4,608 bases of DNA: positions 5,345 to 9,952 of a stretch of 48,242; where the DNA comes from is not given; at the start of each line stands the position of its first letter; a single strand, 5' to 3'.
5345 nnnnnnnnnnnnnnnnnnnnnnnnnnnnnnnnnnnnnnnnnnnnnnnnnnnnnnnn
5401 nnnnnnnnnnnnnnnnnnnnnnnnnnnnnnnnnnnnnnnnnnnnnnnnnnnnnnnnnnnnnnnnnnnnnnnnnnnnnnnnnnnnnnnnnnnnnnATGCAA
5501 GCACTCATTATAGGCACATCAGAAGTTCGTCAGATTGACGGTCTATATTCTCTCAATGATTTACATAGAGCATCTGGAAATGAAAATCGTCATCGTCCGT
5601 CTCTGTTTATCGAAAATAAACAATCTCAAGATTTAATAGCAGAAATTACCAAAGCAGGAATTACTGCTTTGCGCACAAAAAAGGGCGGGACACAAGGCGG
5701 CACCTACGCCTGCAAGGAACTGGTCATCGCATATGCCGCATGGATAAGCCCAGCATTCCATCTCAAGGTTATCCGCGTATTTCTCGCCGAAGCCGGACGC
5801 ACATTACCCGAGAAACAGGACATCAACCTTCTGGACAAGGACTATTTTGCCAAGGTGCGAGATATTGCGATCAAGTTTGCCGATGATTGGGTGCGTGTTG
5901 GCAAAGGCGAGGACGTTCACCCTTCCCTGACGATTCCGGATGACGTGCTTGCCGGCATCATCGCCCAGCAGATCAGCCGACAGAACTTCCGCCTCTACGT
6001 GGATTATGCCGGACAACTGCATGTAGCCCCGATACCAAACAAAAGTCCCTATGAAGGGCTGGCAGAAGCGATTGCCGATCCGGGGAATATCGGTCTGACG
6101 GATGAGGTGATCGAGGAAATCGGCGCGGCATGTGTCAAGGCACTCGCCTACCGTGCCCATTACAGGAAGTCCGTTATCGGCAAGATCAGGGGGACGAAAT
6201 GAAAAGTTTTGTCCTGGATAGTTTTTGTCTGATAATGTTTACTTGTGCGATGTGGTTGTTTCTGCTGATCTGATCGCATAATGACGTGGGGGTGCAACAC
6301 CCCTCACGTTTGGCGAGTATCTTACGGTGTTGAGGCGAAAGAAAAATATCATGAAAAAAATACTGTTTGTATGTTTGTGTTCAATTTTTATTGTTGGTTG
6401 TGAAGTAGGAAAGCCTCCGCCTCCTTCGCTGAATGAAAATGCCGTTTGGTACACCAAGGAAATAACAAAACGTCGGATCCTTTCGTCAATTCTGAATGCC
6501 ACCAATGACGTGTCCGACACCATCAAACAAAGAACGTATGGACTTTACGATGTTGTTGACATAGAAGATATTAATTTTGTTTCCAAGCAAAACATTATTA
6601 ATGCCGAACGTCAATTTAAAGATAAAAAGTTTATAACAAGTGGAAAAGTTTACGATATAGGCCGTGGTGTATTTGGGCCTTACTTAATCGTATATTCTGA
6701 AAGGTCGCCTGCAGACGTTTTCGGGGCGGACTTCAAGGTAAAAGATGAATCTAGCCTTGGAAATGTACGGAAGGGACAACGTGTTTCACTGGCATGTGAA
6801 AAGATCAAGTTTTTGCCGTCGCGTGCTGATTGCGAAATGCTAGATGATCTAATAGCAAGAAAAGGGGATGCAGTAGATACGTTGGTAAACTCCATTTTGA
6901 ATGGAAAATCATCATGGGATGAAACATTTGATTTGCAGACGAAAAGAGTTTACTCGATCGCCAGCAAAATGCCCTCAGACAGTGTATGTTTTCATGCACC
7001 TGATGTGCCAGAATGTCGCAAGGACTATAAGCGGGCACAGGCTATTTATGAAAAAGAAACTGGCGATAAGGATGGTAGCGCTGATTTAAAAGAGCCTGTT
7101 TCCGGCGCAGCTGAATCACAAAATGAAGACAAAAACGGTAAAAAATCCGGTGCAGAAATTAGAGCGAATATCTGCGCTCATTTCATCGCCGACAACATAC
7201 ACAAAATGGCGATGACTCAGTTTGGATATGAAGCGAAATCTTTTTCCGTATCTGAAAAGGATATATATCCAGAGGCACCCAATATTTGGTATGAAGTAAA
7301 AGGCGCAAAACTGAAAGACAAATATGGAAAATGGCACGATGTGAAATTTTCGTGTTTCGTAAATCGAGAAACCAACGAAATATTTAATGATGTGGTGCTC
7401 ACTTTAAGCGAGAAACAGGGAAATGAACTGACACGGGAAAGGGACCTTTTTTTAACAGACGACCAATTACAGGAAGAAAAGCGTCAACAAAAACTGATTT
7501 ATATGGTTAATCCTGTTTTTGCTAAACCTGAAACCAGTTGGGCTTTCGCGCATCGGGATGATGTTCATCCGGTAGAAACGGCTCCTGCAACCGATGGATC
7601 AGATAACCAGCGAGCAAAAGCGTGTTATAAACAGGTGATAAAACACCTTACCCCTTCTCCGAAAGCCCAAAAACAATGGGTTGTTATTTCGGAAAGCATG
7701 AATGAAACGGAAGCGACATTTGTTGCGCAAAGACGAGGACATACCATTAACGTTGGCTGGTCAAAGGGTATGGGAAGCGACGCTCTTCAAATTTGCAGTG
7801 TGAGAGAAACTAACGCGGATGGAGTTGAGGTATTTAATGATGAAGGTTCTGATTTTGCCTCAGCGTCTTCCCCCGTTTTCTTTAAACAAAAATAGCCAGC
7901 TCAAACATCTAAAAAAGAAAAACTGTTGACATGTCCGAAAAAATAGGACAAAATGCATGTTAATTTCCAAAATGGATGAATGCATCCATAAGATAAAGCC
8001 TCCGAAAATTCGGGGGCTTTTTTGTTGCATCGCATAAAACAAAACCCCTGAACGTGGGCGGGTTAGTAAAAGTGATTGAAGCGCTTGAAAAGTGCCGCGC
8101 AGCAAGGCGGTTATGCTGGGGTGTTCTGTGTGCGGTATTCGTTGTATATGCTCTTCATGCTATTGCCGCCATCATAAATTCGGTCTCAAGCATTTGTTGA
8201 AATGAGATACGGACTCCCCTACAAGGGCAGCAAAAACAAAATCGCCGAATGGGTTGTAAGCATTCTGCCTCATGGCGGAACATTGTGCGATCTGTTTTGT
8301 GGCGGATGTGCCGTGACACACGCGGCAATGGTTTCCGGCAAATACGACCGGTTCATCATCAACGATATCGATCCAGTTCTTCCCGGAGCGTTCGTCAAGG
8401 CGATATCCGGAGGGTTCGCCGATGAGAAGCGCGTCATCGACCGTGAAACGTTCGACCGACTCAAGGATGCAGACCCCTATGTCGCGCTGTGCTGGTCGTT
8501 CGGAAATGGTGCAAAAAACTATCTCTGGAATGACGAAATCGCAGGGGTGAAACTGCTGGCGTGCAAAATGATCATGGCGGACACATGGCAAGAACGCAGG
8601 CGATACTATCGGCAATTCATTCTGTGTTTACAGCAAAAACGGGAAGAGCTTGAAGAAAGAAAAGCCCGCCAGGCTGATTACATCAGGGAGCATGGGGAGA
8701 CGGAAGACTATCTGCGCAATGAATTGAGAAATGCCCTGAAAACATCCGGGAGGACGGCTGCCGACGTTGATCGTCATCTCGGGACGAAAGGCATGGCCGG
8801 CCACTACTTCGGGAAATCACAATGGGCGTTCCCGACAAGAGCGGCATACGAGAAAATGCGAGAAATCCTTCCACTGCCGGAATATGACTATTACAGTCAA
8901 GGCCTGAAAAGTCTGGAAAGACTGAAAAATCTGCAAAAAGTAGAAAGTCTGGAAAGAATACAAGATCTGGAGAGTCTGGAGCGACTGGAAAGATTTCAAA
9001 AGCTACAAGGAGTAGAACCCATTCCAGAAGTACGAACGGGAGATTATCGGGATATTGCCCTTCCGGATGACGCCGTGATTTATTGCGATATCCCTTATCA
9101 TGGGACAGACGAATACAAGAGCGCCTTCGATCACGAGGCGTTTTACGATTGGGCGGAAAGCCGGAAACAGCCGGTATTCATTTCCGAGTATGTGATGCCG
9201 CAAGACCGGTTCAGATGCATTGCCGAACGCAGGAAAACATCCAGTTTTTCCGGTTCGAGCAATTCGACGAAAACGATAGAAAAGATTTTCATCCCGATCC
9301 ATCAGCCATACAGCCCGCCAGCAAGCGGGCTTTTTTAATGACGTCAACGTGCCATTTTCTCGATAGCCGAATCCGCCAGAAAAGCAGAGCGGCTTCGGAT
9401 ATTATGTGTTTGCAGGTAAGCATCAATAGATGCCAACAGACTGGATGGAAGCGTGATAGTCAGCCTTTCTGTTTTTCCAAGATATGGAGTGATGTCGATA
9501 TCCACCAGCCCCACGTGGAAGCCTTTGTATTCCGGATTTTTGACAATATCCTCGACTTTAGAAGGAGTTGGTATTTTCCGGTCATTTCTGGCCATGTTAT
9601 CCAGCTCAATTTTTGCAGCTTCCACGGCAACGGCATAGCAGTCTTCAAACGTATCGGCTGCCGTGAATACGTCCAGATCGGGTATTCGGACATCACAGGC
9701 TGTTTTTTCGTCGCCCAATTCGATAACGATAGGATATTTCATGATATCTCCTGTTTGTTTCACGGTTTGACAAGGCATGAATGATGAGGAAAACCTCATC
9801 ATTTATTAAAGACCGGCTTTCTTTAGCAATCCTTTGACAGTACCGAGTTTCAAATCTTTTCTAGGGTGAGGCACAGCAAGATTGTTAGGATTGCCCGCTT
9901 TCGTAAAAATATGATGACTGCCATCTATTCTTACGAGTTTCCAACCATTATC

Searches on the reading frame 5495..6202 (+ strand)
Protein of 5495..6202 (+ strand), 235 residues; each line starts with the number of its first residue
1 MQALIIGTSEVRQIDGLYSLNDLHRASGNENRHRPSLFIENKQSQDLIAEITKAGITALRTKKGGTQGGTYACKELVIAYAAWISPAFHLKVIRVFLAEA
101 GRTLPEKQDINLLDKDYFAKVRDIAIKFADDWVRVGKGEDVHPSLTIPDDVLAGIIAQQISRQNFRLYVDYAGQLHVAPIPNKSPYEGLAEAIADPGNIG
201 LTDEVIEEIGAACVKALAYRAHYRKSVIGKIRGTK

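Call 75: search_protein_families(library=pfam, proteins=[window:5495-6202:+], max_evalue=0.01)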
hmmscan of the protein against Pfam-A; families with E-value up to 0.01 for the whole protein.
window:5495-6202:+ (235 aa): 1 family
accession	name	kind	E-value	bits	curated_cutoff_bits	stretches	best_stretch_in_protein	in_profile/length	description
PF04383.19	KilA-N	-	6.4e-20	71.4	23.8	1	11-96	10-101/107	KilA-N domain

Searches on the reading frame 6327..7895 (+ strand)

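Call 74: search_protein_families(library=phrogs, proteins=[window:6327-7895:+], max_evalue=0.00001)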
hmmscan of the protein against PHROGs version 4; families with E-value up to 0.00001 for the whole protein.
window:6327-7895:+ (522 aa): 1 family
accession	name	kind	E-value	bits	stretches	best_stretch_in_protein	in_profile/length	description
phrog_13333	-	unknown function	1.9e-06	28.7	1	71-192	56-183/248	-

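Call 75: search_protein_families(library=pfam, proteins=[window:6327-7895:+], max_evalue=0.01)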
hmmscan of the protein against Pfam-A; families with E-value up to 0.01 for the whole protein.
window:6327-7895:+ (522 aa): 1 family
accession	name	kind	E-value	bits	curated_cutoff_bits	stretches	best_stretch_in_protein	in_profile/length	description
PF12869.13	tRNA_anti-like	-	0.00034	20.6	23.5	1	6-158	5-131/146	tRNA_anti-like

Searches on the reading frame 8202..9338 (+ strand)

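Call 74: search_protein_families(library=phrogs, proteins=[window:8202-9338:+], max_evalue=0.00001)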
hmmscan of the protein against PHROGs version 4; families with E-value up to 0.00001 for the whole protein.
window:8202-9338:+ (378 aa): 2 families
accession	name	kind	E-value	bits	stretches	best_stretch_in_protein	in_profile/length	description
phrog_56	-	other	1.3e-28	101.7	2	259-364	207-321/647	DNA methyltransferase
phrog_36652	-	unknown function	5e-10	40.4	0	305-364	153-215/219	-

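Call 75: search_protein_families(library=pfam, proteins=[window:8202-9338:+], max_evalue=0.01)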
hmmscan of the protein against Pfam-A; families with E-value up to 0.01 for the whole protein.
window:8202-9338:+ (378 aa): 1 family
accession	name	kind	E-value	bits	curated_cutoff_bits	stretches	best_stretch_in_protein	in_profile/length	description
PF02086.21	MethyltransfD12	-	1.1e-11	45.4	22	1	7-59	1-53/253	D12 class N6 adenine-specific DNA methyltransferase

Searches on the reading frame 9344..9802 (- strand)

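Call 75: search_protein_families(library=pfam, proteins=[window:9344-9802:-], max_evalue=0.01)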
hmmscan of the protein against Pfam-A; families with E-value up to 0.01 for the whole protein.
window:9344-9802:- (152 aa): 1 family
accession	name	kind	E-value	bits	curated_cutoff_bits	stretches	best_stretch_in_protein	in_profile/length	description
PF15919.11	HicB_lk_antitox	-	5.1e-33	114.3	27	1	23-145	1-122/123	HicB_like antitoxin of bacterial toxin-antitoxin system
